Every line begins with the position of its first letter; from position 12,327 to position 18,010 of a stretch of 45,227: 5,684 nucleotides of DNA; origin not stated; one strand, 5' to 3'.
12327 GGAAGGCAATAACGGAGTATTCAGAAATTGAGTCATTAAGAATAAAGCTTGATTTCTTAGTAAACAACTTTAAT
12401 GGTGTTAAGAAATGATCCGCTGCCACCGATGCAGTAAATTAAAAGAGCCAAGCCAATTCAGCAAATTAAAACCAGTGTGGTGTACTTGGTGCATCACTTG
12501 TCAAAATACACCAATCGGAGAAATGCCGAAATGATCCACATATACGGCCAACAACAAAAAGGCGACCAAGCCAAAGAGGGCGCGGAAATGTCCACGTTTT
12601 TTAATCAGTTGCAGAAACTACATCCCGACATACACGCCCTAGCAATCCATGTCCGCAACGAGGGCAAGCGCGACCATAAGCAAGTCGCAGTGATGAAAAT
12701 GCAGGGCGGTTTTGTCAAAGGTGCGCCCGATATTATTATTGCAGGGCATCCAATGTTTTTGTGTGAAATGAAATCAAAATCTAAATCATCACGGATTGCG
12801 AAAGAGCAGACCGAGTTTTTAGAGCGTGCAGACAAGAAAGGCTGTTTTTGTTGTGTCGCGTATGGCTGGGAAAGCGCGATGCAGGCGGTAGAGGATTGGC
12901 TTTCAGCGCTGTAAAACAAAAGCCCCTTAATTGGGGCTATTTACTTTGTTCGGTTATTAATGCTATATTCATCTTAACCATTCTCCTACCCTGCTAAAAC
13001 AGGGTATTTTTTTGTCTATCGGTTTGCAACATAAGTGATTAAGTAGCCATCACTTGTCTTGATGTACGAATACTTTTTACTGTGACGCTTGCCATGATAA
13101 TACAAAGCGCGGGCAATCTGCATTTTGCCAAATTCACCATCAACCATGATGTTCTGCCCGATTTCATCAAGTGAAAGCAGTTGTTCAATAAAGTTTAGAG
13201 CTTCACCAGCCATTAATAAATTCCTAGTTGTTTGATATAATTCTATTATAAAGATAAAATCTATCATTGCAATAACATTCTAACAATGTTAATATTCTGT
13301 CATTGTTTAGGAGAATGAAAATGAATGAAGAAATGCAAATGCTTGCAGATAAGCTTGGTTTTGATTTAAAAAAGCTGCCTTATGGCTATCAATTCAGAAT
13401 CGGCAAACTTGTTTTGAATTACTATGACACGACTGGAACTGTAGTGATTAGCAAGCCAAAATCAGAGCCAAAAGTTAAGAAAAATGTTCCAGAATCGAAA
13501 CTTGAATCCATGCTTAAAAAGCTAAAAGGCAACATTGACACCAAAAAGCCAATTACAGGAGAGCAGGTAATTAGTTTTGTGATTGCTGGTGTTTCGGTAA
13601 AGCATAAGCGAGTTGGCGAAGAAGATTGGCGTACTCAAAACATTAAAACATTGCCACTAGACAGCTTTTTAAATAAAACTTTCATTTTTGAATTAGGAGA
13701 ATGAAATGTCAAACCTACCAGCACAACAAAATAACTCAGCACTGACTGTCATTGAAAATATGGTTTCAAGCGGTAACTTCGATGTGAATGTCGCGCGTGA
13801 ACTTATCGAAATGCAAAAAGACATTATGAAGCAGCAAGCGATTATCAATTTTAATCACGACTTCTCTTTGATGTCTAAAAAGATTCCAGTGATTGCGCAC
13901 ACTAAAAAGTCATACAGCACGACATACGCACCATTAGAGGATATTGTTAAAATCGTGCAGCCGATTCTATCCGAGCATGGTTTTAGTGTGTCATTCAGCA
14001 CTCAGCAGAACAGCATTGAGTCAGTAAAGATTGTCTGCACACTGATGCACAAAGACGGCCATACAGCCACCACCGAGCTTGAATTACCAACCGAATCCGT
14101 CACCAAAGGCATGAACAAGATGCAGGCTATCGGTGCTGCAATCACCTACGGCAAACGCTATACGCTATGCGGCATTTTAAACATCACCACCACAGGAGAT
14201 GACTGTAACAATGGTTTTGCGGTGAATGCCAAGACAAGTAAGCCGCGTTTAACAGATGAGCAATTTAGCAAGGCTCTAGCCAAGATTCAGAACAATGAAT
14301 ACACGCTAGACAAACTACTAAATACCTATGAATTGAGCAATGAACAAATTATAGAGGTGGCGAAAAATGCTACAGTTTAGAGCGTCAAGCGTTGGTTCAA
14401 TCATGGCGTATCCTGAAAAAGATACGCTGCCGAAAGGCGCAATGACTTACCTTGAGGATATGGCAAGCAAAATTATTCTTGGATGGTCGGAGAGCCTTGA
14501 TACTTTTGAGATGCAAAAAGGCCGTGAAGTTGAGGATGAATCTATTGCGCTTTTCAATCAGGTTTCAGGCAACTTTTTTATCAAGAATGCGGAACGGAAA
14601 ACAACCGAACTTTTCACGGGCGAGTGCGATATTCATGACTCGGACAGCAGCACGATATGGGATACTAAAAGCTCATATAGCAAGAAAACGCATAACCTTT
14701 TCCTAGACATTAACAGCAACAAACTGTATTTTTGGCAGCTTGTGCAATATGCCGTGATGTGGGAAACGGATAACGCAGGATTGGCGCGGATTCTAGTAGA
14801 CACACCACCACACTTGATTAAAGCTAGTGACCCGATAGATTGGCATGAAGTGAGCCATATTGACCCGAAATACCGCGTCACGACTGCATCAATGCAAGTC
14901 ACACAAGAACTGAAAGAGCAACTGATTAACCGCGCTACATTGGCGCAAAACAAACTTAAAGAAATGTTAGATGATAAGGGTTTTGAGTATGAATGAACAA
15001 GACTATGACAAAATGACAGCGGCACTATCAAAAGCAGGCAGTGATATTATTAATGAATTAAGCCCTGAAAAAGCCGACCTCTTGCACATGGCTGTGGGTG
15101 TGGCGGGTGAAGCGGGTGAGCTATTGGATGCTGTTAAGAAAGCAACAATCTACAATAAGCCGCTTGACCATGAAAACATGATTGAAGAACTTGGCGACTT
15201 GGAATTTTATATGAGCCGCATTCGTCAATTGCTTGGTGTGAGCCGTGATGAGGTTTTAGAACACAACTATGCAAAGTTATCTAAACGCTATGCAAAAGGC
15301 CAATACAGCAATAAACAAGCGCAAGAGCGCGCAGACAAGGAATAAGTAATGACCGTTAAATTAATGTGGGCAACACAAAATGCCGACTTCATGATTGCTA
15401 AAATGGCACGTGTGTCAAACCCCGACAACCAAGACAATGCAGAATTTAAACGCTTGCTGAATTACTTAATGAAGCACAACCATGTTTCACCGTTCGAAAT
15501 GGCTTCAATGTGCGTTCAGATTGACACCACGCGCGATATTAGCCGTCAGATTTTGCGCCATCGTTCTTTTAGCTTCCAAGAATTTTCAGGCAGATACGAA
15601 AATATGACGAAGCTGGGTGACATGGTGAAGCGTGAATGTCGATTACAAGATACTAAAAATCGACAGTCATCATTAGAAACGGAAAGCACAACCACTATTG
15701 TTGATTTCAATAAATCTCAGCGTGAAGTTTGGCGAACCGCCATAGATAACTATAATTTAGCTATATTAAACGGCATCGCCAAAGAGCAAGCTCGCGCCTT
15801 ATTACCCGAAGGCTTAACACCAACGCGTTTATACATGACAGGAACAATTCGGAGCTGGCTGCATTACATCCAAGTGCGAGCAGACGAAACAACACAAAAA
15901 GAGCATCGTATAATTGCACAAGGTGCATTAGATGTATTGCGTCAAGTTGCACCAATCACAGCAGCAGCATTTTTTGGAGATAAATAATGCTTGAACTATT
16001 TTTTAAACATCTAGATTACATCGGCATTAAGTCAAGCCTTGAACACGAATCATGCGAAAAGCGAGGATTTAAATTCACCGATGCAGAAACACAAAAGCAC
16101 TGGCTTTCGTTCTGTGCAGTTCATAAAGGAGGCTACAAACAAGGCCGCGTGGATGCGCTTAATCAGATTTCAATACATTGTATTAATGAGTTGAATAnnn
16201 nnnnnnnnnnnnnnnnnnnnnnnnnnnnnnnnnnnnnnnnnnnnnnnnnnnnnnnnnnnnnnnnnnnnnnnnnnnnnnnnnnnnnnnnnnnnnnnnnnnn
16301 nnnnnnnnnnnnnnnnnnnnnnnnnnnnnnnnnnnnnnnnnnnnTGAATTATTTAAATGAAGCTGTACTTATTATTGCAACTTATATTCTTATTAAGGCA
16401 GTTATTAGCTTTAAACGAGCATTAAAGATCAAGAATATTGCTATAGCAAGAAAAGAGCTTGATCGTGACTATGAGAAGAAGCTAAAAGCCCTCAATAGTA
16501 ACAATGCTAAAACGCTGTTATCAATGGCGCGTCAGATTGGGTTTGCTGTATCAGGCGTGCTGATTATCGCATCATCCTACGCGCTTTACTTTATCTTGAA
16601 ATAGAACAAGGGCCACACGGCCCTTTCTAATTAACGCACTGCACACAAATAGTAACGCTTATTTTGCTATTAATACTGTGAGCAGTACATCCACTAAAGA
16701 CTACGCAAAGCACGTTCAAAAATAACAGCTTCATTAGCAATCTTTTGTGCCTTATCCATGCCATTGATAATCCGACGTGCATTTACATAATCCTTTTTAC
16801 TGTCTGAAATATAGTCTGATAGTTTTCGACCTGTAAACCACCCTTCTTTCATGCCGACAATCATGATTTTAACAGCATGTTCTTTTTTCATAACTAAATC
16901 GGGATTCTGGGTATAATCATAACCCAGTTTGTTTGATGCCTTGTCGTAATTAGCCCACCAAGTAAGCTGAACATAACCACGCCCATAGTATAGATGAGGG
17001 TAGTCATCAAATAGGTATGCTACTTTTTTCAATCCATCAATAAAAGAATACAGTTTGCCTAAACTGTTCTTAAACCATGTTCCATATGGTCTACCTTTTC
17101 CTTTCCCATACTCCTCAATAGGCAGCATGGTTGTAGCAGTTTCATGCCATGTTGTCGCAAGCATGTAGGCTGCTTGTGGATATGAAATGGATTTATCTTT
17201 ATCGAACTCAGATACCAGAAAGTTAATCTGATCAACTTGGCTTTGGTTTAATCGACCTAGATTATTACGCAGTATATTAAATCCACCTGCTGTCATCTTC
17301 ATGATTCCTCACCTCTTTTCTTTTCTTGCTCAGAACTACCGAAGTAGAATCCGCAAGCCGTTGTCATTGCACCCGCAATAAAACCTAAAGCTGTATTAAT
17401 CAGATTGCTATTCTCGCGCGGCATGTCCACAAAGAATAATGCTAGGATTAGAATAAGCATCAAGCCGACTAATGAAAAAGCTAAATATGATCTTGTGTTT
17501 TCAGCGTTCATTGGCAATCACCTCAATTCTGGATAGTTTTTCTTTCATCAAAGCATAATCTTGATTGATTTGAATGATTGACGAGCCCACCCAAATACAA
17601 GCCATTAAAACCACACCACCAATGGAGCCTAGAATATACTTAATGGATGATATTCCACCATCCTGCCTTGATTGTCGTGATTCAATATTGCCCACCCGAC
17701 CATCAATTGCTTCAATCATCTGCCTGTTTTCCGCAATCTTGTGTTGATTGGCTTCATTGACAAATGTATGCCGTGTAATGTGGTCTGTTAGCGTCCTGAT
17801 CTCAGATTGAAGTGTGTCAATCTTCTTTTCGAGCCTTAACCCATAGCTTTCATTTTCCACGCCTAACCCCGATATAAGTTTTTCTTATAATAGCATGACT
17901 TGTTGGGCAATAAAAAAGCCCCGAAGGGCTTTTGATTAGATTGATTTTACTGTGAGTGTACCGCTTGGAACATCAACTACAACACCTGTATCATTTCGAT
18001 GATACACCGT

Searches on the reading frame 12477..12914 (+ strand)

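Call 27: search_protein_families(library=phrogs, max_evalue=0.00001, proteins=[window:12477-12914:+])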
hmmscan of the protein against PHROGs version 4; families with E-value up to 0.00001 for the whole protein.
window:12477-12914:+ (145 aa): 4 families
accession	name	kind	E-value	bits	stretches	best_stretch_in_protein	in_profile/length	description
phrog_824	-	unknown function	2.5e-36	126.9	1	14-143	46-176/265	-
phrog_5702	-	DNA, RNA and nucleotide metabolism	2.3e-10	41.3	1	78-141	2-66/70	Holliday junction resolvase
phrog_2363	-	unknown function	3.3e-08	34.4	1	34-143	61-172/192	-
phrog_93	-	DNA, RNA and nucleotide metabolism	7.4e-06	25.9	1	68-142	368-442/613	endonuclease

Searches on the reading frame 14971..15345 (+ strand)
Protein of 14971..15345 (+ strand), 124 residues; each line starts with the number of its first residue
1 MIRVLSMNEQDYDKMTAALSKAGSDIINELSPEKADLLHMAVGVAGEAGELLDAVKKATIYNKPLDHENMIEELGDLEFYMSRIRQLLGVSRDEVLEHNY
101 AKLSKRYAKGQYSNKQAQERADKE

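Call 27: search_protein_families(library=phrogs, max_evalue=0.00001, proteins=[window:14971-15345:+])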
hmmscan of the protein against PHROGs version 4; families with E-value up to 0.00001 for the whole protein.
window:14971-15345:+ (124 aa): 3 families
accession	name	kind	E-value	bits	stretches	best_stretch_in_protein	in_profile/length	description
phrog_229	-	other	3.8e-41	142.8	1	6-123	247-361/533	MazG-like pyrophosphatase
phrog_37613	-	other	1.1e-14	55.3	1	29-120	285-376/394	MazG-like pyrophosphatase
phrog_22758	-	other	2.5e-12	48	1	35-121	128-217/221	MazG-like pyrophosphatase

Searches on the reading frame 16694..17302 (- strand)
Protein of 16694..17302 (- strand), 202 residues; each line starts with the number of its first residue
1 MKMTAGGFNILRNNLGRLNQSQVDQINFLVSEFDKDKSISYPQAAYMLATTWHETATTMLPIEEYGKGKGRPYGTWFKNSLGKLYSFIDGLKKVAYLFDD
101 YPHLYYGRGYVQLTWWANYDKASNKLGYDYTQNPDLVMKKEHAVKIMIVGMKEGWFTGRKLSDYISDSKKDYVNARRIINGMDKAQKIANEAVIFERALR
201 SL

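Call 27: search_protein_families(library=phrogs, max_evalue=0.00001, proteins=[window:16694-17302:-])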
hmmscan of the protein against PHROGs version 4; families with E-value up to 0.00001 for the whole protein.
window:16694-17302:- (202 aa): 3 families
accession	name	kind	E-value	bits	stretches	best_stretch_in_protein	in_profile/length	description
phrog_181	-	lysis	1.9e-34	120.7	1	1-189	330-521/769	endolysin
phrog_29753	-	unknown function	3.8e-26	93.1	1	105-192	277-367/374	-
phrog_26317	-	unknown function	1e-06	29.7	1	103-184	27-101/119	-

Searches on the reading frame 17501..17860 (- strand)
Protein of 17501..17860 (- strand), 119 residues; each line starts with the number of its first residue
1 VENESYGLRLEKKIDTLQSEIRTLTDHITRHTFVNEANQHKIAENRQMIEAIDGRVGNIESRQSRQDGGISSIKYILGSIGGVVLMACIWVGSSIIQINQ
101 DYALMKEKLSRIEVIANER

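Call 27: search_protein_families(library=phrogs, max_evalue=0.00001, proteins=[window:17501-17860:-])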
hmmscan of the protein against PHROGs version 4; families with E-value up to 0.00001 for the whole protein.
window:17501-17860:- (119 aa): 1 family
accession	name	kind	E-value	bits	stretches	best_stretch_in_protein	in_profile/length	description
phrog_16929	-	unknown function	8.8e-41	139.7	1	2-114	3-115/118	-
